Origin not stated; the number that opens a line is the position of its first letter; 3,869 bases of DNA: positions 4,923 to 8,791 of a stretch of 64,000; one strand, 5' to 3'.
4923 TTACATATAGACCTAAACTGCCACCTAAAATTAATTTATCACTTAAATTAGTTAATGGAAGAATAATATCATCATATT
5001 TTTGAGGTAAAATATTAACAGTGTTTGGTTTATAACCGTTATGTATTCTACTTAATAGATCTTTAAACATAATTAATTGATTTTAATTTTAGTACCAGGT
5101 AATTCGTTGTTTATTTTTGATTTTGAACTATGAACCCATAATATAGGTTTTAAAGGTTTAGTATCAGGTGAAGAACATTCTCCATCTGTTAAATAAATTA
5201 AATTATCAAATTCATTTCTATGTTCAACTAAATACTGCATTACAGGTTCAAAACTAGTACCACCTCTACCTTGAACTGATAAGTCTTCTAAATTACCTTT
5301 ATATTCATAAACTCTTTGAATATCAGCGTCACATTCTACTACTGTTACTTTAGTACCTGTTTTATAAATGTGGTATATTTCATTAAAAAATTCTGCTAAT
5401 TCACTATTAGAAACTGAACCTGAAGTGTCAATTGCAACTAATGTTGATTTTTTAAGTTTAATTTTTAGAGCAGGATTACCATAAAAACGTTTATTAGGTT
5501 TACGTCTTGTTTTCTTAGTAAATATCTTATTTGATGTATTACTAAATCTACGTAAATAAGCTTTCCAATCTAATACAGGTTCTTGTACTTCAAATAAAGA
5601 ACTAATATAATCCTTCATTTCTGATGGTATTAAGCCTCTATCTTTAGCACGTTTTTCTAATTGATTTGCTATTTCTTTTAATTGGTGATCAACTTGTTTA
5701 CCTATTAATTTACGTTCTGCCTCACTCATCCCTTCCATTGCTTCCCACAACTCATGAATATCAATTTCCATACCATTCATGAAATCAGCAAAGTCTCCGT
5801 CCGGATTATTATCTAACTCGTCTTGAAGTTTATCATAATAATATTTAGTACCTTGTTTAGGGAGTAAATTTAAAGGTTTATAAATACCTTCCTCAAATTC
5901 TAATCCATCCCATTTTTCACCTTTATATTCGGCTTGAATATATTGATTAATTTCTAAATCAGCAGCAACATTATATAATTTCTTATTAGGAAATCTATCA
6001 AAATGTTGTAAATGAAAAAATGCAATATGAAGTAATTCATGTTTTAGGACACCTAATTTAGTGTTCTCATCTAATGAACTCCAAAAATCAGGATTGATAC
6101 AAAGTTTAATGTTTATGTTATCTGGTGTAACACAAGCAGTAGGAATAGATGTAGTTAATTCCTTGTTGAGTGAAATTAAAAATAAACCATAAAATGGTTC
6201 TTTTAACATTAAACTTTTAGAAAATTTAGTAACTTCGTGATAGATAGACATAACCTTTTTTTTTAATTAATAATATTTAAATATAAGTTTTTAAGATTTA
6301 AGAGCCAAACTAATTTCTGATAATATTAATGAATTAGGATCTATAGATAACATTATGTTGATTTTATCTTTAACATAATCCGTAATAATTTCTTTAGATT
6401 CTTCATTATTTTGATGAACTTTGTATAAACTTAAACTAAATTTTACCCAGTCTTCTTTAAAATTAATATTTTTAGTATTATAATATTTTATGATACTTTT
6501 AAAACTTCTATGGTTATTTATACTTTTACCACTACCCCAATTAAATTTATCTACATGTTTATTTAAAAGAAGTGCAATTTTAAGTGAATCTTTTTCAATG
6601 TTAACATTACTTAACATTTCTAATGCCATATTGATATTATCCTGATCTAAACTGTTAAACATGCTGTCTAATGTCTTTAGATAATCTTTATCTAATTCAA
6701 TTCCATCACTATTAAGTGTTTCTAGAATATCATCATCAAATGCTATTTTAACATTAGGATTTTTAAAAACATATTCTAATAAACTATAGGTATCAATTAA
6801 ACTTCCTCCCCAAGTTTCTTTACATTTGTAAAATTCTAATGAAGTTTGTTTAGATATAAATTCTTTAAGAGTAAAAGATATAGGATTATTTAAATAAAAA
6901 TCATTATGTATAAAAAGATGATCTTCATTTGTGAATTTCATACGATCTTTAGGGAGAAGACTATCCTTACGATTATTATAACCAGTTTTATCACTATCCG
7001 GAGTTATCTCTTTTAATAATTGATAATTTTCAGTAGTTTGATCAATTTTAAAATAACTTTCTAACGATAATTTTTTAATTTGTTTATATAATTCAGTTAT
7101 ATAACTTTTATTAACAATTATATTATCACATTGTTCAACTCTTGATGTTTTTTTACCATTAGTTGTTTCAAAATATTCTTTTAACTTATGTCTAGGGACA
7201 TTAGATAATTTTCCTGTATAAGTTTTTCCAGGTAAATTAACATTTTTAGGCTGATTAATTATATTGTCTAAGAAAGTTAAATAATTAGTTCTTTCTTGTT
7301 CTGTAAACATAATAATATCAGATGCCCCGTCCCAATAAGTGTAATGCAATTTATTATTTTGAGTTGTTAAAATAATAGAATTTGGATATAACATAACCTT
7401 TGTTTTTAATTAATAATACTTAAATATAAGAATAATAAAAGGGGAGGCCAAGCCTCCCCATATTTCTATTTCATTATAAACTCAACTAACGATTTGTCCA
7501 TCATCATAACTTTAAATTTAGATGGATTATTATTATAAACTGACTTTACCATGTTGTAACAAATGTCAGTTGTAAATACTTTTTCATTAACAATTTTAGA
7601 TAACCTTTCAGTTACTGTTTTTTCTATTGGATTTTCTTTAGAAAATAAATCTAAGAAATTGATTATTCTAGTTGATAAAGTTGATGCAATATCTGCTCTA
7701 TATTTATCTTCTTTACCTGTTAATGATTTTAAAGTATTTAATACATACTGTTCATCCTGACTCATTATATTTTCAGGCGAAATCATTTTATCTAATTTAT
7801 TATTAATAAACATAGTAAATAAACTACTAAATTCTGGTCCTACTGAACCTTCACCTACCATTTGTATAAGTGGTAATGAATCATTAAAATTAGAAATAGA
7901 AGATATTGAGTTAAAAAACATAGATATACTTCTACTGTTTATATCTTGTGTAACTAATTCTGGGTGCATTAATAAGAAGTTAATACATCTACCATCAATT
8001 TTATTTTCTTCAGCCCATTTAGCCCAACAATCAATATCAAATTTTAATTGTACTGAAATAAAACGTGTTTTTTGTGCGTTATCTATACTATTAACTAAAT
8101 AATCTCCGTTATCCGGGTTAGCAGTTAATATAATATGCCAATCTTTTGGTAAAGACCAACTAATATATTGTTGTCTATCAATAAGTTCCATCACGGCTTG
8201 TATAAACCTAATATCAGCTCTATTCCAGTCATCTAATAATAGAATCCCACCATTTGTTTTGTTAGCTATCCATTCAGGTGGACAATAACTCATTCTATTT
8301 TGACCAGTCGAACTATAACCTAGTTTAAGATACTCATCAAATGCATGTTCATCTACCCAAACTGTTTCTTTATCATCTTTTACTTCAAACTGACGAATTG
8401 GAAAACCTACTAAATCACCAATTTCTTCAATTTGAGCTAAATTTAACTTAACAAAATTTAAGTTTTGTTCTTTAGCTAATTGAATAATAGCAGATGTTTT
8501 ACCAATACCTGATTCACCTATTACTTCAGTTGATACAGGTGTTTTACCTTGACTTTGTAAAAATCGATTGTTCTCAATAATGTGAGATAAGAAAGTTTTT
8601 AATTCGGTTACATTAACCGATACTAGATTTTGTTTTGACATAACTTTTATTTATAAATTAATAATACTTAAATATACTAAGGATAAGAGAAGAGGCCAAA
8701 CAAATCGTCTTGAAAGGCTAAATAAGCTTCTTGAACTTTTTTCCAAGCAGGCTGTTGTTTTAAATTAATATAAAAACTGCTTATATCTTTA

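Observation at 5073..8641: MoxR AAA+ ATPase / VWA-metallopeptidase module with an embedded 367-aa unknown protein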

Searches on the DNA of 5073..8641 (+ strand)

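Call 5: search_dna_similar(query=window:5073-8641:+, collection=phages, mode=distant, max_rows=25)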
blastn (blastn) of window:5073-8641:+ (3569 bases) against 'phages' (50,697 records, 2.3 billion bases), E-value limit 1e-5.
No match.
